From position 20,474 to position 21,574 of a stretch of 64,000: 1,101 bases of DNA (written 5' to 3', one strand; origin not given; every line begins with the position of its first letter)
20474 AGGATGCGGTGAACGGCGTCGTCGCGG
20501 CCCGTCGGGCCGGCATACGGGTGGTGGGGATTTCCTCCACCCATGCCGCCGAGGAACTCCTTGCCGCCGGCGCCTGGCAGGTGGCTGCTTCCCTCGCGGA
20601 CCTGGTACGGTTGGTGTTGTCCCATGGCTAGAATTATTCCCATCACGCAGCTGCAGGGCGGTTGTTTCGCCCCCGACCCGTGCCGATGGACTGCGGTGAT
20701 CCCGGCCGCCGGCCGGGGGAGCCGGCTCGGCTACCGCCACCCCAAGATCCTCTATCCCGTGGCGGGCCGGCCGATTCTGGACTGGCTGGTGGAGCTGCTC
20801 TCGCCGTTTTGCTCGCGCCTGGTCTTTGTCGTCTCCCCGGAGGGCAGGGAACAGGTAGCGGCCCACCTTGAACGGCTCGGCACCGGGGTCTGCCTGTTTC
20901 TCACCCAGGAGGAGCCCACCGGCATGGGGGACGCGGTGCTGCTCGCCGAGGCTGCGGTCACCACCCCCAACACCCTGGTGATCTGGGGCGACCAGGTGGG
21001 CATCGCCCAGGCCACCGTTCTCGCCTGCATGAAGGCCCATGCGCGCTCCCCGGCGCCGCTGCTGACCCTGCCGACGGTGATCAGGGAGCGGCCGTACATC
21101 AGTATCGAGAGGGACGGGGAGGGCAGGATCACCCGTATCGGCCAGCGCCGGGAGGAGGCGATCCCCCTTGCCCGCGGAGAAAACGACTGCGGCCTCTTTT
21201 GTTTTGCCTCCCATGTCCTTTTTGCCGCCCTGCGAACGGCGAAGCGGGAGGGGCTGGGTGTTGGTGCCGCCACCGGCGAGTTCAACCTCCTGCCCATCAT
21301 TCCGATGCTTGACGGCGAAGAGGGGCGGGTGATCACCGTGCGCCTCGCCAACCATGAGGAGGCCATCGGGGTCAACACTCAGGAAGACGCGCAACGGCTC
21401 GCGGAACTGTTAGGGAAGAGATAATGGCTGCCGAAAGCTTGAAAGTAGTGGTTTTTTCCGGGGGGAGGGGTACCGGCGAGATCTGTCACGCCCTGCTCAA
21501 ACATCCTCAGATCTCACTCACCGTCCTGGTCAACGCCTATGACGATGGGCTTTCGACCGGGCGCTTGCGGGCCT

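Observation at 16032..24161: Seven translationally coupled genes form an envelope-modification operon of unknown product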

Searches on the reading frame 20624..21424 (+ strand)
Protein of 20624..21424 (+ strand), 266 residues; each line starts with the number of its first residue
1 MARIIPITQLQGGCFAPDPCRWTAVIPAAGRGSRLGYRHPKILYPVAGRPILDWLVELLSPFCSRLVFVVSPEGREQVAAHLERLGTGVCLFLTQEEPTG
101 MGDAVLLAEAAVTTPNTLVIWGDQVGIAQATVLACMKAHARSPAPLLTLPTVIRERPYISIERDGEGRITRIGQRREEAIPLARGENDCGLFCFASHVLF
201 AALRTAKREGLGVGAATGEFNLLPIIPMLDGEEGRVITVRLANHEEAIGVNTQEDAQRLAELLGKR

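Call 4: search_protein_families(library=pfam, proteins=[window:20624-21424:+], max_evalue=0.01)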
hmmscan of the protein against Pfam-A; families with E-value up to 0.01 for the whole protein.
window:20624-21424:+ (266 aa): 3 families
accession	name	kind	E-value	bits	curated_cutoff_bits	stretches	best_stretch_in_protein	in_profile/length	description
PF12804.13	NTP_transf_3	-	5.4e-18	66.1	27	1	24-149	1-121/160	MobA-like NTP transferase domain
PF01128.25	IspD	-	4e-08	33.7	27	1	24-80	3-61/221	2-C-methyl-D-erythritol 4-phosphate cytidylyltransferase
PF00483.29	NTP_transferase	-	3.7e-07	30.4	21.2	1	24-202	2-188/245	Nucleotidyl transferase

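Call 6: search_protein_families(library=ncbifam, proteins=[window:20624-21424:+], max_evalue=0.001)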
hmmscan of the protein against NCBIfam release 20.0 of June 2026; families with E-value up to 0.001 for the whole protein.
window:20624-21424:+ (266 aa): 22 families
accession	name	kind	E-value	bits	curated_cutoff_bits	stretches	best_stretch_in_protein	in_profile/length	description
NF010934.1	PRK14354.1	equivalog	6.2e-24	84.3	450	1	24-261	2-234/447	bifunctional UDP-N-acetylglucosamine diphosphorylase/glucosamine-1-phosphate N-acetyltransferase GlmU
TIGR01173.1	glmU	equivalog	1.6e-22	80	366.85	1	24-263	3-236/452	bifunctional UDP-N-acetylglucosamine diphosphorylase/glucosamine-1-phosphate N-acetyltransferase GlmU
NF010935.0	PRK14355.1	equivalog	2.9e-22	78.9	718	1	23-260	5-239/459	bifunctional UDP-N-acetylglucosamine diphosphorylase/glucosamine-1-phosphate N-acetyltransferase GlmU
NF010938.0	PRK14358.1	equivalog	2e-20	72.9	500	1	24-263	10-244/481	bifunctional N-acetylglucosamine-1-phosphate uridyltransferase/glucosamine-1-phosphate acetyltransferase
NF010932.0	PRK14352.1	equivalog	2.1e-19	69.6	611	1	23-260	8-244/488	bifunctional UDP-N-acetylglucosamine diphosphorylase/glucosamine-1-phosphate N-acetyltransferase GlmU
NF010933.0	PRK14353.1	equivalog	1.5e-18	66.7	505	1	23-258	7-237/453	bifunctional UDP-N-acetylglucosamine diphosphorylase/glucosamine-1-phosphate N-acetyltransferase GlmU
NF010937.0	PRK14357.1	equivalog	1.3e-14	53.9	658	1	24-261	3-227/448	bifunctional UDP-N-acetylglucosamine diphosphorylase/glucosamine-1-phosphate N-acetyltransferase GlmU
NF010936.0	PRK14356.1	equivalog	1.4e-13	50.6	666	1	23-264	7-244/456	bifunctional UDP-N-acetylglucosamine diphosphorylase/glucosamine-1-phosphate N-acetyltransferase GlmU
NF041313.1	UDPGP_AglF_Halo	equivalog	6.9e-13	48.6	400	1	23-258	2-229/234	UTP--glucose-1-phosphate uridylyltransferase AglF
TIGR03992.1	Arch_glmU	subfamily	8.8e-13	47.9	292.1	1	23-178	2-155/393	bifunctional sugar-1-phosphate nucleotidylyltransferase/acetyltransferase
NF045782.1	NicBOxredNboR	equivalog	4.3e-11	42.9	260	1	20-140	7-125/206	nicotine blue oxidoreductase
NF010940.0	PRK14360.1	equivalog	7.4e-11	41.3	602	1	26-261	6-234/452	bifunctional UDP-N-acetylglucosamine diphosphorylase/glucosamine-1-phosphate N-acetyltransferase GlmU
NF006986.0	PRK09451.1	equivalog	9.8e-11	41.1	725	1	23-259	7-235/456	bifunctional UDP-N-acetylglucosamine diphosphorylase/glucosamine-1-phosphate N-acetyltransferase GlmU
TIGR01208.1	rmlA_long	equivalog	4.4e-09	35.7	320.25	1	24-125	2-109/353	glucose-1-phosphate thymidylyltransferase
TIGR01099.1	galU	equivalog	1.2e-08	34.9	326.8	1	89-152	95-159/261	UTP--glucose-1-phosphate uridylyltransferase GalU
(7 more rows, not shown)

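Call 65: search_solved_structures(query=window:20624-21421:+, max_evalue=0.001, show_alignments=3)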
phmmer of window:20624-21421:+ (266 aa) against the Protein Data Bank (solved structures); distinct sequences matched with E-value up to 0.001: 20.
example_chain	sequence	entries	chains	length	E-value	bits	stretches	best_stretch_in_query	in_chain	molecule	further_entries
9dqf_A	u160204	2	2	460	8.9e-17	64.7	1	21-253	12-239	Bifunctional protein GlmU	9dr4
1g95_A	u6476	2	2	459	2.2e-10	43.7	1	24-253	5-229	N-ACETYLGLUCOSAMINE-1-PHOSPHATE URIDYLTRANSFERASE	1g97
1hm0_A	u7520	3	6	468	2.5e-10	43.6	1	24-253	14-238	N-ACETYLGLUCOSAMINE 1-PHOSPHATE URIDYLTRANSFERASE | UDP-N-ACETYLGLUCOSAMINE-1-PHOSPHATE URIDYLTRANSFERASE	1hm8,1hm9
4aaw_A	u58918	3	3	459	1.7e-09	40.8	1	24-253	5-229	BIFUNCTIONAL PROTEIN GLMU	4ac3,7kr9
5vmk_A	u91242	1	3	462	4.3e-09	39.5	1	22-251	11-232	Bifunctional protein GlmU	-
2qkx_A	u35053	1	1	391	2e-08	37.3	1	24-263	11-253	Bifunctional protein glmU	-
3spt_A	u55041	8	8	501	4.4e-08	36.2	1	24-263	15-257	Bifunctional protein glmU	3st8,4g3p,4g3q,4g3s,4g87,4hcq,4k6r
3foq_A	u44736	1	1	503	4.5e-08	36.2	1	24-263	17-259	Bifunctional protein glmU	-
3d8v_A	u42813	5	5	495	4.5e-08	36.1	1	24-263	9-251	Bifunctional protein glmU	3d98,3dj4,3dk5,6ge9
2v0h_A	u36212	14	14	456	6e-08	35.7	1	23-253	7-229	BIFUNCTIONAL PROTEIN GLMU | GLUCOSAMINE-1-PHOSPHATE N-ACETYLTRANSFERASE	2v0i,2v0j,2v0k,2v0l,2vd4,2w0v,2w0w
7k47_A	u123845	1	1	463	7.1e-07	32.2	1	24-184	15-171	Bifunctional protein GlmU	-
4fce_A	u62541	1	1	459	9.8e-07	31.8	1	23-254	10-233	Bifunctional protein GlmU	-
3fww_A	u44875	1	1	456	1.1e-06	31.6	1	23-254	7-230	Bifunctional protein glmU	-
8cu9_A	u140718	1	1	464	9.3e-06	28.6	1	23-259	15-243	Bifunctional UDP-N-acetylglucosamine diphosphorylase/glucosamine-1-phosphate N-acetyltrans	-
9mh4_A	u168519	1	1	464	1.4e-05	27.9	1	23-259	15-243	Bifunctional protein GlmU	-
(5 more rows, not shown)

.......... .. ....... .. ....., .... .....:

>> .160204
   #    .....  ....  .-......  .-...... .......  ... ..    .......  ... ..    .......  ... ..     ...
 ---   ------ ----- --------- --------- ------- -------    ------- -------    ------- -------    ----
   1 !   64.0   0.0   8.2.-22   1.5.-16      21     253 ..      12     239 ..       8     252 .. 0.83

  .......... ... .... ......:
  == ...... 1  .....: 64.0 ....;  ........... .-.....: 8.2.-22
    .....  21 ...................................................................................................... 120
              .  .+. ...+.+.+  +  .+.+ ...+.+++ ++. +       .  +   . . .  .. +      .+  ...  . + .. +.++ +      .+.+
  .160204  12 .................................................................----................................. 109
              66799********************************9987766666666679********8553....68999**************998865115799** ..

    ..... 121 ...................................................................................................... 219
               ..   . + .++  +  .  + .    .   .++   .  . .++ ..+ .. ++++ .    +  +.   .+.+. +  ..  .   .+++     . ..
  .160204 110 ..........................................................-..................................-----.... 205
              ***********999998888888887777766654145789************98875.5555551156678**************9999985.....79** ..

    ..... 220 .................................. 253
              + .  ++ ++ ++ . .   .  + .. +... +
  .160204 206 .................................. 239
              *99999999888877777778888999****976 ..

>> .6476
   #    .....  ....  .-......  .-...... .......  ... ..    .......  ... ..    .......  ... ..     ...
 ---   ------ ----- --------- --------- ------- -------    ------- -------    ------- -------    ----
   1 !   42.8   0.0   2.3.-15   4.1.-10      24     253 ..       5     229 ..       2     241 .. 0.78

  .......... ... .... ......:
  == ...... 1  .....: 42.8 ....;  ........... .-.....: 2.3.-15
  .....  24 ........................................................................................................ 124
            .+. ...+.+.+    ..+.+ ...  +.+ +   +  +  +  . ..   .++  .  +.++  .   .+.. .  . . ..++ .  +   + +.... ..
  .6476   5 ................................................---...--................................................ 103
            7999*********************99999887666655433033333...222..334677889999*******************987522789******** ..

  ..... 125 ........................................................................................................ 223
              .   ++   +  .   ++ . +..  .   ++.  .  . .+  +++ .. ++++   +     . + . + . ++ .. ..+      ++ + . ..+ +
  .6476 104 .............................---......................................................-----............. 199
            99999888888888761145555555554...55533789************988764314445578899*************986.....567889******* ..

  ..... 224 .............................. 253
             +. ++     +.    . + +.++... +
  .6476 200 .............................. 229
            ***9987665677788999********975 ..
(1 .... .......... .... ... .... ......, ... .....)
